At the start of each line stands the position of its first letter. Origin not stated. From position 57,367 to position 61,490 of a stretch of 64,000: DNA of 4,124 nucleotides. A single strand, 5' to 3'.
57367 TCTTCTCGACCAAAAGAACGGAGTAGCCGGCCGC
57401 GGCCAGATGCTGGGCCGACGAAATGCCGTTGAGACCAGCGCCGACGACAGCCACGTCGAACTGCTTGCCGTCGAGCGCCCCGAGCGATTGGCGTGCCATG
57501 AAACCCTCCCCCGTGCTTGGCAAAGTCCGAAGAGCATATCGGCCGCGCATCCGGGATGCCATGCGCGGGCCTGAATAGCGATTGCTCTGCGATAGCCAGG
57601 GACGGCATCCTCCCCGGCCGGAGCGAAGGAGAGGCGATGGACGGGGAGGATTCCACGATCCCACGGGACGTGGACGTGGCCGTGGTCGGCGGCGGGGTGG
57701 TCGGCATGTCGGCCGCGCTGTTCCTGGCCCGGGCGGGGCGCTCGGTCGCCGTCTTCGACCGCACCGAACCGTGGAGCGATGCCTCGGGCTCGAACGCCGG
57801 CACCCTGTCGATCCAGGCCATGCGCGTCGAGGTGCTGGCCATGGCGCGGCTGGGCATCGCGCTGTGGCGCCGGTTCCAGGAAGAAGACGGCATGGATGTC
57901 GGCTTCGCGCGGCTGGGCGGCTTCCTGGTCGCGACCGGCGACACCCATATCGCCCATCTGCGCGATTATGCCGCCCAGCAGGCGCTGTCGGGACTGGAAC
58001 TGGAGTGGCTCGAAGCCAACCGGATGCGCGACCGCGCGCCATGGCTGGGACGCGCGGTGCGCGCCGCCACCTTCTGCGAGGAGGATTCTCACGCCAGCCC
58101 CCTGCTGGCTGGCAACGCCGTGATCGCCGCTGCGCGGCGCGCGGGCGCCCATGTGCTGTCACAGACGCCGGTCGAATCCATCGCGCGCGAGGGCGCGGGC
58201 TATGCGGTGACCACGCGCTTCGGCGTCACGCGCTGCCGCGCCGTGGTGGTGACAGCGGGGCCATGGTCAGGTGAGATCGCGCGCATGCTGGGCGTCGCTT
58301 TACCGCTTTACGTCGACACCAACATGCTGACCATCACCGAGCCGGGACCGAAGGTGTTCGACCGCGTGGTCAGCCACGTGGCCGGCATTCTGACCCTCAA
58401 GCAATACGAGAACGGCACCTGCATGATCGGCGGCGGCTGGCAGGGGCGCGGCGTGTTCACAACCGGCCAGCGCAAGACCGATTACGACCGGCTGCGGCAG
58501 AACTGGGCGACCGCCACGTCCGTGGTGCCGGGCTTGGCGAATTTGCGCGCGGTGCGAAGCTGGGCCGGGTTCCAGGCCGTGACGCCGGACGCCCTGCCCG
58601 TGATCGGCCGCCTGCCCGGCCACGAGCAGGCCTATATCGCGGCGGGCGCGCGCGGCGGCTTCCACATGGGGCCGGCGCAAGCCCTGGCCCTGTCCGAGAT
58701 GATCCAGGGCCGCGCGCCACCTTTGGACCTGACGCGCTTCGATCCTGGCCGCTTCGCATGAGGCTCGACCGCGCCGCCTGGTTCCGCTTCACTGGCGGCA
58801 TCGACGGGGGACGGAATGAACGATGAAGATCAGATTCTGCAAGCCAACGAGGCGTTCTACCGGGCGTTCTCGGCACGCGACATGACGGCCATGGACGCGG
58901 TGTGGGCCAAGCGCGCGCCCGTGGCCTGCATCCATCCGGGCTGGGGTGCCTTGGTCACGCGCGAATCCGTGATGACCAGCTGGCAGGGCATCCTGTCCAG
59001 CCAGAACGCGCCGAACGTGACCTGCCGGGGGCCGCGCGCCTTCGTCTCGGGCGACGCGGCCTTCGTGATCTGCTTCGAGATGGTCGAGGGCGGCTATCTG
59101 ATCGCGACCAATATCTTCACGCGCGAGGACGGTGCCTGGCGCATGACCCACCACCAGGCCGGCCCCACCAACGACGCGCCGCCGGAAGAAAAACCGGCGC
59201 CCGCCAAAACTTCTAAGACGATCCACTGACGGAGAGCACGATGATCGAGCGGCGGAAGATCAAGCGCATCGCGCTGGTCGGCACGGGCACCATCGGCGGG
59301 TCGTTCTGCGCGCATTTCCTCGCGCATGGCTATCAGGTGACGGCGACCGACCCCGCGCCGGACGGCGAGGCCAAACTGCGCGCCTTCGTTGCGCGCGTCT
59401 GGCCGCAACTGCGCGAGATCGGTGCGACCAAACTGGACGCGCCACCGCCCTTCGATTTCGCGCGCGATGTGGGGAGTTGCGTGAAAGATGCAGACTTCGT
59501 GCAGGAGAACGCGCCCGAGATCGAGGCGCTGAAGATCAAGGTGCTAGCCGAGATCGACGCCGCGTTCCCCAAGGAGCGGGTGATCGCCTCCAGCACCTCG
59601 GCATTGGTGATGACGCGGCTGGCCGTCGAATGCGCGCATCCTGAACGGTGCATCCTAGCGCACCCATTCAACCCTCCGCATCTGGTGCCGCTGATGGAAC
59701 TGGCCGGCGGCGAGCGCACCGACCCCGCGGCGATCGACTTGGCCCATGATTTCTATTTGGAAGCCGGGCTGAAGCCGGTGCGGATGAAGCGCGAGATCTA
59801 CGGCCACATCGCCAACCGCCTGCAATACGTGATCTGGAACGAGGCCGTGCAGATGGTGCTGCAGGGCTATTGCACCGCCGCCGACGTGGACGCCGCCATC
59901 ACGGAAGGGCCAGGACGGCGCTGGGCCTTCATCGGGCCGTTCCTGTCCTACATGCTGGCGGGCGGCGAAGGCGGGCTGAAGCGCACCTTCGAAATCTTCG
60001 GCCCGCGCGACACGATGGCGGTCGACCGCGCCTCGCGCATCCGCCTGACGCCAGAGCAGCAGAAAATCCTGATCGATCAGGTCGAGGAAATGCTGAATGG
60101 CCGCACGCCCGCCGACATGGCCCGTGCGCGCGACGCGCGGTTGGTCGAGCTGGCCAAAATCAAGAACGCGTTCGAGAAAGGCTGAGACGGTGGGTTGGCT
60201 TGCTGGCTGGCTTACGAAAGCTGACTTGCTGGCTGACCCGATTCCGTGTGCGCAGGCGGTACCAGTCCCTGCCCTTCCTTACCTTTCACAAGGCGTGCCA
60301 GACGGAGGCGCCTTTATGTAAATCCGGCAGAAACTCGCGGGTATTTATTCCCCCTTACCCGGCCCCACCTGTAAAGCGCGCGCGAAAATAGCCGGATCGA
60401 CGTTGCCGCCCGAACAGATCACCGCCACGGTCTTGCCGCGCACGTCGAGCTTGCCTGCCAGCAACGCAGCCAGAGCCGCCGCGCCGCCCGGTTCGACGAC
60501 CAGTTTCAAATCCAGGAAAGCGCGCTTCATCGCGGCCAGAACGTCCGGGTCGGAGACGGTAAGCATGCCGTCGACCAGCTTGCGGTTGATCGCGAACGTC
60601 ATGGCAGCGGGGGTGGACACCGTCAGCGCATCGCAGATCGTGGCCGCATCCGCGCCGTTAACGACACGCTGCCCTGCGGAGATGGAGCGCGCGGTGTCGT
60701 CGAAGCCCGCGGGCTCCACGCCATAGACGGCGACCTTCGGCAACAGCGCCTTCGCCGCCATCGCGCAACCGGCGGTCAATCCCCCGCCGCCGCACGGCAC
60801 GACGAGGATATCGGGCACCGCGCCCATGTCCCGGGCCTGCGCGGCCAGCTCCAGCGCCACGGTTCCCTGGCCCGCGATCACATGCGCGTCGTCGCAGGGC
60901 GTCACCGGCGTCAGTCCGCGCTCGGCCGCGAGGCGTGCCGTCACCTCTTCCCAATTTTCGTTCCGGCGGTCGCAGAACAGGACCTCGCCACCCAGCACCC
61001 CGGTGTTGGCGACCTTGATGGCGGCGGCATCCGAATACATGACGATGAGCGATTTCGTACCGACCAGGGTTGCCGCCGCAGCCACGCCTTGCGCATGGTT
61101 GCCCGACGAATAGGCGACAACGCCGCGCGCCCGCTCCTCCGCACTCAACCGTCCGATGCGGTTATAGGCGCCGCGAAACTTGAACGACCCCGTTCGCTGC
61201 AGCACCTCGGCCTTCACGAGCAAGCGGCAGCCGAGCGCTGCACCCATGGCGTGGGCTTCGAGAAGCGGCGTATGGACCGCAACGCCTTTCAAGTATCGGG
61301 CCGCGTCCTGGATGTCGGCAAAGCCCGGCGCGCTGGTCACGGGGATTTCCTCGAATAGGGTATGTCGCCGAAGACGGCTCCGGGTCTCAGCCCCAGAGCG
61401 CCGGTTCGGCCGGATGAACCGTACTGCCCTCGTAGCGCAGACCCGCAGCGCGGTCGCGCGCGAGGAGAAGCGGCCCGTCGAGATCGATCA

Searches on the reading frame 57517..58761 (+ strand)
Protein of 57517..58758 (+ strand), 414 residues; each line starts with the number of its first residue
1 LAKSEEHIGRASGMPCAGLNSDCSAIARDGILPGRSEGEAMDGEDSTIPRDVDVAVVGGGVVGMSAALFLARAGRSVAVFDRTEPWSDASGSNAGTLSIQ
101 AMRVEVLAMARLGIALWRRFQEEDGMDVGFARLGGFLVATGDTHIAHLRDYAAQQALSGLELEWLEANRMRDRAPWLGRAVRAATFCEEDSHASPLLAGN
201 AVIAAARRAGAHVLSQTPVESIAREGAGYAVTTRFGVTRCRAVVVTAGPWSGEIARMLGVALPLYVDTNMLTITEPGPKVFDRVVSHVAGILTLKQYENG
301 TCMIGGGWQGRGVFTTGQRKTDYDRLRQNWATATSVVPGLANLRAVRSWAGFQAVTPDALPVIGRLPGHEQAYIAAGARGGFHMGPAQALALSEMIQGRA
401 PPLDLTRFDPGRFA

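Call 10: search_protein_families(library=pfam, proteins=[window:57517-58758:+])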
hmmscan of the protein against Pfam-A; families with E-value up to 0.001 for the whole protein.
window:57517-58758:+ (414 aa): 11 families
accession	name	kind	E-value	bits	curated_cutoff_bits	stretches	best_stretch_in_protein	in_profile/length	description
PF01266.30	DAO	-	1.6e-58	199.4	27.9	1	53-394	1-352/353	FAD dependent oxidoreductase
PF13738.12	Pyr_redox_3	-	8e-08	32.3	30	0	50-90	163-203/305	Pyridine nucleotide-disulphide oxidoreductase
PF01494.25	FAD_binding_3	-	2.2e-07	30.9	22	1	51-124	1-70/349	FAD binding domain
PF12831.13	FAD_oxidored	-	1.3e-06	28.4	27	1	53-83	1-31/416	FAD dependent oxidoreductase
PF00890.30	FAD_binding_2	-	4.7e-06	26.5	20.4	1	53-246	1-181/414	FAD binding domain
PF00070.33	Pyr_redox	-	2e-05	25.4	22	1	54-87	2-35/82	Pyridine nucleotide-disulphide oxidoreductase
PF03486.20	HI0933_like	-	3.4e-05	23.9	50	0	53-84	2-33/244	HI0933-like protein Rossmann domain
PF13450.12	NAD_binding_8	-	3.5e-05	24.4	21.9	1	56-83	1-28/68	NAD(P)-binding Rossmann-like domain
PF01593.30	Amino_oxidase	-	7.9e-05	22.6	19.8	0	205-250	210-257/443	Flavin containing amine oxidoreductase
PF07992.20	Pyr_redox_2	-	9.6e-05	22.4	26.1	1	53-82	2-31/291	Pyridine nucleotide-disulphide oxidoreductase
PF01262.27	AlaDh_PNT_C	-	0.00071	19.5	23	1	48-84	23-61/214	Alanine dehydrogenase/PNT, C-terminal domain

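Call 24: search_protein_families(library=ncbifam, proteins=[window:57517-58758:+], max_evalue=0.01)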
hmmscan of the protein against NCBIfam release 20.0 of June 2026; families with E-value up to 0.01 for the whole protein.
window:57517-58758:+ (414 aa): 92 families (the best 25 are shown)
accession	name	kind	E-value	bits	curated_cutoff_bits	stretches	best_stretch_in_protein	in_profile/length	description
TIGR02352.1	thiamin_ThiO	equivalog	4.1e-41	141.3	250.8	1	54-399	1-350/351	glycine oxidase ThiO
NF008425.0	PRK11259.1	equivalog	1e-28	100.3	257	1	51-414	4-376/377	N-methyl-L-tryptophan oxidase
TIGR01373.1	soxB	subfamily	4.2e-26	91.7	529.45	1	51-411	30-402/407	sarcosine oxidase subunit beta family protein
NF001933.0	PRK00711.1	subfamily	1.6e-20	73.5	383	3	54-99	3-49/429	D-amino acid dehydrogenase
NF002480.1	PRK01747.1-1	equivalog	4.4e-18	65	540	1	51-374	248-573/645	bifunctional tRNA (5-methylaminomethyl-2-thiouridine)(34)-methyltransferase MnmC2/FAD-dependent 5-carboxymethylaminomethyl-2-thiouridine(34)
TIGR03364.1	HpnW_proposed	hypoth_equivalog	7.2e-18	64.8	285.1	1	53-248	2-194/365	TIGR03364 family FAD-dependent oxidoreductase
TIGR01377.1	soxA_mon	subfamily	1.1e-17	63.8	479.65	1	53-264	2-213/381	amino oxidase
NF008726.1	PRK11728.1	equivalog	3.1e-14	52.6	299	1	53-261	2-212/389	L-2-hydroxyglutarate oxidase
TIGR03197.1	MnmC_Cterm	equivalog_domain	1.5e-13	50.6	174.2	1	53-372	1-322/400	FAD-dependent 5-carboxymethylaminomethyl-2-thiouridine(34) oxidoreductase MnmC1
NF033460.1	glycerol3P_ox_II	equivalog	2.6e-12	46.6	460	1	52-260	2-217/361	type 2 glycerol-3-phosphate oxidase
NF050086.1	pipecolate_AmaA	exception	1e-11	44.2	600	1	50-251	24-237/425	L-pipecolate oxidase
NF009074.0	PRK12409.1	equivalog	7.2e-11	41.9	494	2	121-396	122-403/410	D-amino acid dehydrogenase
NF040813.1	pro_dh_Thprot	equivalog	5.2e-10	39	600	2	54-105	2-52/362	D-proline dehydrogenase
TIGR03377.1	glycerol3P_GlpA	equivalog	2e-09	36.5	552.8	1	53-353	1-304/530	anaerobic glycerol-3-phosphate dehydrogenase subunit GlpA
NF005691.0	PRK07494.1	equivalog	5.6e-07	28.4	459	1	50-89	7-46/404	UbiH/UbiF family hydroxylase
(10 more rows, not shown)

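Call 41: find_encoding_contigs(protein=window:57637-58761:+, flank=10000, max_places=10)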
Protein window:57637-58761:+ (374 aa): 2 contigs read that carry it; 2 places shown.
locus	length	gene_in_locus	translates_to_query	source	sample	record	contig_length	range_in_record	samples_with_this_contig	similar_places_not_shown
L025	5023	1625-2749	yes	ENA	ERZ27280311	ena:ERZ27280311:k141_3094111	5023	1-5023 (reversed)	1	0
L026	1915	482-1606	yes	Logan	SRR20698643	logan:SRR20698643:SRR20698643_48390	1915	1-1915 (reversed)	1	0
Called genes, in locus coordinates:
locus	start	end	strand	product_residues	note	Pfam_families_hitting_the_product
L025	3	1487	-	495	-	?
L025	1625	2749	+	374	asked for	PF01494:FAD_binding_3 (weak), PF13738:Pyr_redox_3 (faint), PF00070:Pyr_redox (faint), PF00890:FAD_binding_2 (weak), PF01266:DAO, PF12831:FAD_oxidored (faint)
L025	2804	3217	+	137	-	PF13474:SnoaL_3, PF14534:DUF4440, PF12680:SnoaL_2 (weak)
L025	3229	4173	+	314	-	PF02737:3HCDH_N, PF00725:3HCDH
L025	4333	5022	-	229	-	?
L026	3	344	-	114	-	?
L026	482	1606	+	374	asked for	PF01494:FAD_binding_3 (weak), PF13738:Pyr_redox_3 (faint), PF00070:Pyr_redox (faint), PF00890:FAD_binding_2 (weak), PF01266:DAO, PF12831:FAD_oxidored (faint)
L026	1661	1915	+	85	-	?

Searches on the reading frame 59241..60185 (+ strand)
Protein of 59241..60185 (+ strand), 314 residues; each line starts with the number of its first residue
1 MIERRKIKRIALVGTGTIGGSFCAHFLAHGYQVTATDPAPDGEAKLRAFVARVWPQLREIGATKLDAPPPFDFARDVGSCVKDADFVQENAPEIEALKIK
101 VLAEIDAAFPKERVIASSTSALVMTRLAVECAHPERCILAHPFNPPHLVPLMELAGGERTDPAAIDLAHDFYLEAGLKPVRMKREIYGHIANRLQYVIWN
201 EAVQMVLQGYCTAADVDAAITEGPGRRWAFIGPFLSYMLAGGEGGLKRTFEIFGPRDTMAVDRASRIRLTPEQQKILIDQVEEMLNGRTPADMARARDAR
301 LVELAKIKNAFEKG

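Call 42: find_encoding_contigs(protein=window:59241-60185:+, flank=10000, max_places=10)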
Protein window:59241-60185:+ (314 aa): 5 contigs read that carry it; 5 places shown.
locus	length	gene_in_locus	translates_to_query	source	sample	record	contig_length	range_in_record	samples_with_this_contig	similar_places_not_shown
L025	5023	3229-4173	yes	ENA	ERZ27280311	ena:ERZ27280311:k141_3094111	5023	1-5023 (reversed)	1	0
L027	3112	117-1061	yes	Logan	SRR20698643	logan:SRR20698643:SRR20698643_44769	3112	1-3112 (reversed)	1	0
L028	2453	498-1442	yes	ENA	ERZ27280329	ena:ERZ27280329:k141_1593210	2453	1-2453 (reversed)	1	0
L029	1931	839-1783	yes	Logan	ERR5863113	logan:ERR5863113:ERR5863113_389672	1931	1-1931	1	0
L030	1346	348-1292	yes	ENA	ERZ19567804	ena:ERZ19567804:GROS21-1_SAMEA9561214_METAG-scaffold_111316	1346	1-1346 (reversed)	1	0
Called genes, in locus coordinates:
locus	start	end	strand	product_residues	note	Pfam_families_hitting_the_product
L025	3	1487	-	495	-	?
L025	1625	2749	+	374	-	PF01494:FAD_binding_3 (weak), PF13738:Pyr_redox_3 (faint), PF00070:Pyr_redox (faint), PF00890:FAD_binding_2 (weak), PF01266:DAO, PF12831:FAD_oxidored (faint)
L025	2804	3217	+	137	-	PF13474:SnoaL_3, PF14534:DUF4440, PF12680:SnoaL_2 (weak)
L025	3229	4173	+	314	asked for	PF02737:3HCDH_N, PF00725:3HCDH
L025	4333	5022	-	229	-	?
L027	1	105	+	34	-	?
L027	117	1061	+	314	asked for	PF02737:3HCDH_N, PF00725:3HCDH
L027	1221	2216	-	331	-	PF00291:PALP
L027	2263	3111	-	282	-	?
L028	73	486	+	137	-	PF13474:SnoaL_3, PF14534:DUF4440, PF12680:SnoaL_2 (weak)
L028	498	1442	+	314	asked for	PF02737:3HCDH_N, PF00725:3HCDH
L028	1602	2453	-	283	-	?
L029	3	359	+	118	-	?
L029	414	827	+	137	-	PF13474:SnoaL_3, PF14534:DUF4440, PF12680:SnoaL_2 (weak)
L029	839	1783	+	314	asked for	PF02737:3HCDH_N, PF00725:3HCDH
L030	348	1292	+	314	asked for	PF02737:3HCDH_N, PF00725:3HCDH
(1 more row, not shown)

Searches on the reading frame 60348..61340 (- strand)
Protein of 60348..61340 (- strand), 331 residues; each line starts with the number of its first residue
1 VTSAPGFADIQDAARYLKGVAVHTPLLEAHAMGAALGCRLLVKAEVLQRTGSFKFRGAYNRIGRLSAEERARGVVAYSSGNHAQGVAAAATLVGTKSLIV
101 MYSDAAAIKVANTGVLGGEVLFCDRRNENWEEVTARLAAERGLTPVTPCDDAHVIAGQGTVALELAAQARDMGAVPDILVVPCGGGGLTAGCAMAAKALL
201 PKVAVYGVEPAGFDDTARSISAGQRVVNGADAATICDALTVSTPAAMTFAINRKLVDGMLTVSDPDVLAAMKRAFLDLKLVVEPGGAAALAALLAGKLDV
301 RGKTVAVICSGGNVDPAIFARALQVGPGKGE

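Call 24: search_protein_families(library=ncbifam, proteins=[window:60348-61340:-], max_evalue=0.01)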
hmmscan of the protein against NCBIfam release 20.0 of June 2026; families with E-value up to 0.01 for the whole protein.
window:60348-61340:- (331 aa): 44 families (the best 25 are shown)
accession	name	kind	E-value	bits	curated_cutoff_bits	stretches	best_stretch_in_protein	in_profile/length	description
NF005454.0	PRK07048.1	equivalog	8.2e-94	314.4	452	1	3-323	5-320/324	threo-3-hydroxy-L-aspartate ammonia-lyase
TIGR01127.1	ilvA_1Cterm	equivalog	2.2e-81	273.8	378.75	1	24-324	1-296/380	threonine ammonia-lyase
NF005600.0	PRK07334.1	equivalog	1.1e-78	264.7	496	1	7-323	12-321/408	threonine ammonia-lyase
NF006389.0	PRK08638.1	equivalog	3.2e-70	236.7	453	1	8-315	12-316/333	bifunctional threonine ammonia-lyase/L-serine ammonia-lyase TdcB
NF045641.2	BHydaspDhtseBhcB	equivalog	1.9e-69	234.2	550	1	5-315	2-306/312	beta-hydroxyaspartate dehydratase BhcB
NF005292.0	PRK06815.1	equivalog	1.8e-68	231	371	1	8-322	6-316/320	threonine/serine dehydratase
NF006674.0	PRK09224.1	subfamily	5.8e-68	229.8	577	1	19-315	21-315/508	threonine ammonia-lyase IlvA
TIGR01124.1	ilvA_2Cterm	equivalog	7.9e-67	226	411.3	1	19-315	13-307/499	threonine ammonia-lyase, biosynthetic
NF005680.0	PRK07476.1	equivalog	6.5e-64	215.9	413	1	8-323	8-320/326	hydroxyectoine utilization dehydratase EutB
TIGR02991.1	ectoine_eutB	equivalog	4.3e-62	209.9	413.35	1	8-322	4-314/317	hydroxyectoine utilization dehydratase EutB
NF009130.0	PRK12483.1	subfamily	8.3e-62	209.4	801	1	19-315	33-327/521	threonine ammonia-lyase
NF006390.0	PRK08639.1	equivalog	1.3e-61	208.9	421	1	7-315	9-316/418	threonine ammonia-lyase IlvA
NF005147.0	PRK06608.1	equivalog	7e-58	196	380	1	5-321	6-318/339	serine/threonine dehydratase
NF006094.0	PRK08246.1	subfamily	4.8e-56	190.4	331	1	8-319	8-309/310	serine/threonine dehydratase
TIGR02079.1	THD1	equivalog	1.3e-55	188.9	440.55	1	9-315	2-308/410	threonine ammonia-lyase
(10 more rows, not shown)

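Call 25: search_protein_families(library=phrogs, proteins=[window:60348-61340:-], max_evalue=0.01)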
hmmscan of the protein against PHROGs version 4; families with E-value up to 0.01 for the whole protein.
window:60348-61340:- (331 aa): 1 family
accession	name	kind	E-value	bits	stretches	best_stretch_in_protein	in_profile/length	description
phrog_11528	-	unknown function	8e-15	55.7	1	17-311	7-301/322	-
